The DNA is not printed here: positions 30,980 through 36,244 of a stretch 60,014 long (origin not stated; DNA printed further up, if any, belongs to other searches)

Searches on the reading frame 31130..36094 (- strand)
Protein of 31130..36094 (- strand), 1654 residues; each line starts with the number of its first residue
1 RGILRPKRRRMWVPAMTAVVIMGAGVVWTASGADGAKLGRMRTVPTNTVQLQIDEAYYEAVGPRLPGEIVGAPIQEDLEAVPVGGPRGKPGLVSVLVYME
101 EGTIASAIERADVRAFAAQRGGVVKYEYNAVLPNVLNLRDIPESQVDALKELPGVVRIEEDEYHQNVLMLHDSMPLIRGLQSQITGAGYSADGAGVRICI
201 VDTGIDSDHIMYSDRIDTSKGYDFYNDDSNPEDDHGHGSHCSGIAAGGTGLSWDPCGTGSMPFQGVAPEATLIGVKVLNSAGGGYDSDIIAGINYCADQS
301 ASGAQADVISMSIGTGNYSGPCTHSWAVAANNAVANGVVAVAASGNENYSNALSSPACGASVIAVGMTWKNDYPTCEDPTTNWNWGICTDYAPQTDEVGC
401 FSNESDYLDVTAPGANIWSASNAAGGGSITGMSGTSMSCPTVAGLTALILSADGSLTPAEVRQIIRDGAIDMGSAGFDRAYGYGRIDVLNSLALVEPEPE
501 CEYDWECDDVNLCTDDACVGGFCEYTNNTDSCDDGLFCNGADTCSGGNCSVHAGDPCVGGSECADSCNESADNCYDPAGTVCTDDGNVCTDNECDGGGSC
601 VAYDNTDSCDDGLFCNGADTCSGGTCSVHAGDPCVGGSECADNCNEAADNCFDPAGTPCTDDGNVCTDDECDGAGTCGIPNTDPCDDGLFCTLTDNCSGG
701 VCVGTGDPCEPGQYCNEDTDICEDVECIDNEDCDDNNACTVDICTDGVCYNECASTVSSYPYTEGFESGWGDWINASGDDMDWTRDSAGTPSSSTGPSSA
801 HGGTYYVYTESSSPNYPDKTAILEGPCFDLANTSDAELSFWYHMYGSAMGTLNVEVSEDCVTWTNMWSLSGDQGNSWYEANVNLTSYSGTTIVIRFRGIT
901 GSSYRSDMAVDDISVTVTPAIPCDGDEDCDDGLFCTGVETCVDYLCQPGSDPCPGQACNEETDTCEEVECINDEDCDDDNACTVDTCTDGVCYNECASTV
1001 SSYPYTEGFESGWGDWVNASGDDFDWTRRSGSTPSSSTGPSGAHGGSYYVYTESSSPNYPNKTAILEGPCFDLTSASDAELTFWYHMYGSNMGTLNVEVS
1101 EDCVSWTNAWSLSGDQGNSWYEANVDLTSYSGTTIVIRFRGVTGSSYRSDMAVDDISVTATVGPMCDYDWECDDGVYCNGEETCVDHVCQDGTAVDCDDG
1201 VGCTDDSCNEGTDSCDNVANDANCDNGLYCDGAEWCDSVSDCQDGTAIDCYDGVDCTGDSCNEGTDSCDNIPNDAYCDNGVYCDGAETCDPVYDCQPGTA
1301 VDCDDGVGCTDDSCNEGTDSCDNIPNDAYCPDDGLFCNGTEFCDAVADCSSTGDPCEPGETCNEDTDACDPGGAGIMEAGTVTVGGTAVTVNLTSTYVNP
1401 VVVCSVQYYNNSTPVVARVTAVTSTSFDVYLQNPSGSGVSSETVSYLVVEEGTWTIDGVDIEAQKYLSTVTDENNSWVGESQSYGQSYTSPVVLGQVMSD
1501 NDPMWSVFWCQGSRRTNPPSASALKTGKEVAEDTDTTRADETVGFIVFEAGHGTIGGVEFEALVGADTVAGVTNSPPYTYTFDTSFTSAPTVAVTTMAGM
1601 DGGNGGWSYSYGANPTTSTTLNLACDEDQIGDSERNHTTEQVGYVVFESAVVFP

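Call 79: search_protein_families(library=pfam, proteins=[window:31130-36094:-], max_evalue=0.01)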
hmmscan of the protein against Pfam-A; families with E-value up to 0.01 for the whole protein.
window:31130-36094:- (1654 aa): 4 families
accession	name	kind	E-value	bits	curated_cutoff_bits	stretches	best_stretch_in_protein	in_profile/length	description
PF00629.30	MAM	-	1.5e-54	184.5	26.4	2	1009-1159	3-153/158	MAM domain, meprin/A5/mu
PF00082.27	Peptidase_S8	-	1.7e-49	169.1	21.8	1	193-484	1-288/288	Subtilase family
PF20773.4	InhA-like_MAM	-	8e-07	29.2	26.9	0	1115-1160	118-164/191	Immune inhibitor A-like, MAM domain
PF09458.16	H_lectin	-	0.003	18.1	24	0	1400-1447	14-65/67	H-type lectin domain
